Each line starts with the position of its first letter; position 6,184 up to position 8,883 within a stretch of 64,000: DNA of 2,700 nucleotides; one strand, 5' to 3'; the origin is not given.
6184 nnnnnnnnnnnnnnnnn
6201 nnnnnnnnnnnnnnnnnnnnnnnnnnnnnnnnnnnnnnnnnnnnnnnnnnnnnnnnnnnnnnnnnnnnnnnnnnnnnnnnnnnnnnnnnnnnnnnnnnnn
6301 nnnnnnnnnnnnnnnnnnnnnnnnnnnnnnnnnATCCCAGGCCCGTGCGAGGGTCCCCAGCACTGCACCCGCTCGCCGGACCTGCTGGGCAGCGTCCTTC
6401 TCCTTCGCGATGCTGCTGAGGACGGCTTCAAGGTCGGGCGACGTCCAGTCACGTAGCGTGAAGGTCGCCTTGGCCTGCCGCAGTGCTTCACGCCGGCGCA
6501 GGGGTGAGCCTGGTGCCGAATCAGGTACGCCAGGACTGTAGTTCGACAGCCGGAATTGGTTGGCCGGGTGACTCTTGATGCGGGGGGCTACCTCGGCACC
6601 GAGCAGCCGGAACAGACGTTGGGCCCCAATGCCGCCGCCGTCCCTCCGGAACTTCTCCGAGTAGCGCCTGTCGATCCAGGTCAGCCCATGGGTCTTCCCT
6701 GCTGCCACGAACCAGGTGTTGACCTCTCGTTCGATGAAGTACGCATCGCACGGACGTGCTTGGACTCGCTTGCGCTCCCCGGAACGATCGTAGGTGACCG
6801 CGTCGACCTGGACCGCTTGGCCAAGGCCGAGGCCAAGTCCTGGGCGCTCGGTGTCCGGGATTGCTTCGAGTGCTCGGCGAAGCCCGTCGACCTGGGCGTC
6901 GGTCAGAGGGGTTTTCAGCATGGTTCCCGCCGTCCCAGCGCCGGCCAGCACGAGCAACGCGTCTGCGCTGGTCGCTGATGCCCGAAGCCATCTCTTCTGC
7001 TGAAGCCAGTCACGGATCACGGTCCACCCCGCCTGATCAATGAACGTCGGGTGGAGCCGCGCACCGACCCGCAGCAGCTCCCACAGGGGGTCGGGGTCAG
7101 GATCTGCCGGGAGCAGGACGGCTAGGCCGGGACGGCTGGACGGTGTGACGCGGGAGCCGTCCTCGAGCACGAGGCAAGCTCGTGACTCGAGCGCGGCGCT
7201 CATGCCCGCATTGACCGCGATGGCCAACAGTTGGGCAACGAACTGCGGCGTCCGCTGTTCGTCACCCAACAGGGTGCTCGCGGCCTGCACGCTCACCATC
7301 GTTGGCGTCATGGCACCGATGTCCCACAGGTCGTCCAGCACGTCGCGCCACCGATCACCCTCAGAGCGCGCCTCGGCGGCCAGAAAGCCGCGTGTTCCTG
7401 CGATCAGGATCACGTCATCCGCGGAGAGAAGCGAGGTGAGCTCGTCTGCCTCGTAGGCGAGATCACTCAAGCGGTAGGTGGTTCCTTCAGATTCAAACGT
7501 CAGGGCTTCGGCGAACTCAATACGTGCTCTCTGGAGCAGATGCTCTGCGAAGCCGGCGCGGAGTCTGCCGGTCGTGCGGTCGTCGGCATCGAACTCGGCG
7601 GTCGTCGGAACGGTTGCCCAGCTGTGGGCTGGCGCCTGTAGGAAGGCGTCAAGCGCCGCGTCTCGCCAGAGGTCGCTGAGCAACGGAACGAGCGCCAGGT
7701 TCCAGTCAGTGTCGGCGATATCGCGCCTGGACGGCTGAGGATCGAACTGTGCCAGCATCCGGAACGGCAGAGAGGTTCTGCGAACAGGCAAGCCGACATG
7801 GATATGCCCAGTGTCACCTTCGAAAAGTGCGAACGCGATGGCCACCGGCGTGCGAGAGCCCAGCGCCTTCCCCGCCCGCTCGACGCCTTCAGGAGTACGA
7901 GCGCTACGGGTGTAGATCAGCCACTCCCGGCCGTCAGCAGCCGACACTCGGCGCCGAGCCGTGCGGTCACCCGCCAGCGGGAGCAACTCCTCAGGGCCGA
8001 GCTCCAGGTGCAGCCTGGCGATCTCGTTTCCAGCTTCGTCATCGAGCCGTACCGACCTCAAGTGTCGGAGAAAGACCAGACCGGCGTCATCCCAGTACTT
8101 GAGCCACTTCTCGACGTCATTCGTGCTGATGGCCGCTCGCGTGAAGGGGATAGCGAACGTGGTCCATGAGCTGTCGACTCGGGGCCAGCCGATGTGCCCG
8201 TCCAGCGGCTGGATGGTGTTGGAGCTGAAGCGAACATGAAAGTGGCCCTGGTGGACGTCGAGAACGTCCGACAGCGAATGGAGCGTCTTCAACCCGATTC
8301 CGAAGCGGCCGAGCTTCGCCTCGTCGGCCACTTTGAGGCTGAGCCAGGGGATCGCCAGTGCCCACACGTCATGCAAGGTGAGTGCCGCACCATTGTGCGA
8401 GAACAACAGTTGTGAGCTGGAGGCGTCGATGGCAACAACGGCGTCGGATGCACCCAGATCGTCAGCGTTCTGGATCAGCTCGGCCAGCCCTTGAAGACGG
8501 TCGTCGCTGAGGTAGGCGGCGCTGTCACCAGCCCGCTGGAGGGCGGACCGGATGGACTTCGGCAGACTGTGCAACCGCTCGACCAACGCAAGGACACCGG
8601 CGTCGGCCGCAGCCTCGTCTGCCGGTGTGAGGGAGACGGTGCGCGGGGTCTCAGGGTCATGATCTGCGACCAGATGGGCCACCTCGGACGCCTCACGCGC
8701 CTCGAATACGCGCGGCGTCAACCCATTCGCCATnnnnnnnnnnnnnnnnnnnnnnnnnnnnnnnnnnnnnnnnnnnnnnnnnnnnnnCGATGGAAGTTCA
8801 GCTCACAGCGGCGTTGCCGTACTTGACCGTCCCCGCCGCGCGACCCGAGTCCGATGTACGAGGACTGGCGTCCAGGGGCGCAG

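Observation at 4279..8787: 1502-aa GHKL (sacsin-like HATPase_c) + DUF3883 protein as a single-gene module next to the IS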

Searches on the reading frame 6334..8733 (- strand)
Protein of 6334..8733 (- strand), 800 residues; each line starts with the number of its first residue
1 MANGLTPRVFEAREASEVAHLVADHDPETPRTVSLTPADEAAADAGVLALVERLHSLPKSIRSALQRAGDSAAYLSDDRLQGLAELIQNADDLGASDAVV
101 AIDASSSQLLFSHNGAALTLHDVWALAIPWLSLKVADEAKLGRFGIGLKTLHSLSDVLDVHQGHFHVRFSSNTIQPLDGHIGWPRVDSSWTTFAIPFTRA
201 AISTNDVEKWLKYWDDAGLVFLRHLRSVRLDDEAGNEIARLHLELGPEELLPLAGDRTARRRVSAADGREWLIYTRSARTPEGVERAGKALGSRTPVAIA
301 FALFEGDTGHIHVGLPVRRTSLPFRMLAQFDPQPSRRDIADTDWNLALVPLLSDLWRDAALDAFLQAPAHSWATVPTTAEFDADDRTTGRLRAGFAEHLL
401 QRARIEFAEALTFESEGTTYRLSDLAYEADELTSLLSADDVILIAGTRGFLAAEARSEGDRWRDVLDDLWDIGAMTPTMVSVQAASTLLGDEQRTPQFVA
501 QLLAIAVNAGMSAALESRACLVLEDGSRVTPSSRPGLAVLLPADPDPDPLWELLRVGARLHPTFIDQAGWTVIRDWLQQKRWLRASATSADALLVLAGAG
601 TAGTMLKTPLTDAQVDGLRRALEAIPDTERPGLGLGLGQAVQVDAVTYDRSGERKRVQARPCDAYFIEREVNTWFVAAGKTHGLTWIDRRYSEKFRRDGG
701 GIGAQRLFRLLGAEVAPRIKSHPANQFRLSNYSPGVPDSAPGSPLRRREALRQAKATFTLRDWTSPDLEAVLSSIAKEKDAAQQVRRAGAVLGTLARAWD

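Call 55: predict_structure(alignment_id=A2)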
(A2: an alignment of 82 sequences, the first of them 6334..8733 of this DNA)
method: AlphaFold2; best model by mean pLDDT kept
length: 800 residues; sequences in the alignment: 82
mean_pLDDT: 90.3   pTM: 0.78
mean pLDDT of the five models: 90.3, 89.7, 88.7, 88.5, 88.3
residues with pLDDT >= 90: 555; 70-90: 203; 50-70: 39; < 50: 3
segments of 3 or more residues with pLDDT < 50: 1-3
pLDDT, mean of each block of 10 residues (from residue 1): 71 95 82 90 95 89 79 74 88 93 90 92 81 63 65 82 89 81 72 90 92 92 95 90 95 83 96 94 81 89 93 91 95 84 95 97 95 96 91 97 98 96 97 96 97 92 97 97 96 96 97 94 96 92 92 95 94 95 94 96 95 95 93 95 95 94 92 88 93 77 92 93 85 87 81 89 91 93 94 89
secondary structure, 60 per line:
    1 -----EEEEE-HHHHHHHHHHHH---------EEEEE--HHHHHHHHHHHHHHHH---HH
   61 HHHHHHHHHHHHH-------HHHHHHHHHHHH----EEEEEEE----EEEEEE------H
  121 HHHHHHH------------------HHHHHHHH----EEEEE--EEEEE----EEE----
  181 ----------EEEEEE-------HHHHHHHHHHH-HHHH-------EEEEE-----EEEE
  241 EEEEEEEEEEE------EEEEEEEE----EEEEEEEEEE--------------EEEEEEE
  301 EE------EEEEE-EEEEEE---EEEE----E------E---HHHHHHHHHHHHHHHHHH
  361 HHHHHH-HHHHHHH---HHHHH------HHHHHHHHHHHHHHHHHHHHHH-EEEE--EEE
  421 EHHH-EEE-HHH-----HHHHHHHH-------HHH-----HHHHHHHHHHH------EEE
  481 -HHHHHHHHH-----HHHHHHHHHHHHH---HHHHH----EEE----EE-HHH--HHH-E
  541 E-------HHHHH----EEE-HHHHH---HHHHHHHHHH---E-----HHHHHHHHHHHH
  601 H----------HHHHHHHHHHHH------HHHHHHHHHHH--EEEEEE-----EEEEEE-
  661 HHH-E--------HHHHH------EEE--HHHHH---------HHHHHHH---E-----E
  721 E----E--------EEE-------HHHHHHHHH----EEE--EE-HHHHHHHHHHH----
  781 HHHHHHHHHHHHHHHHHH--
elements in order (helices of 4 or more, strands of 3 or more residues): E6-10 H12-23 E33-37 H40-55 H59-73 H81-92 E97-103 E108-113 H120-127 H146-153 E158-162 E165-169 E174-176 E191-196 H204-214 H216-219 E227-231 E237-251 E258-265 E270-279 E294-302 E309-313 E315-320 E324-327 H343-366 H368-374 H378-382 H389-410 E412-415 E418-421 E426-428 H438-445 H461-471 E478-480 H482-490 H496-508 H512-516 E521-523 H549-553 E558-560 H562-566 H570-579 H589-601 H612-623 H630-640 E643-648 E654-659 H674-678 E685-687 H690-694 H704-710 E735-737 H745-753 E758-760 H766-776 H781-798
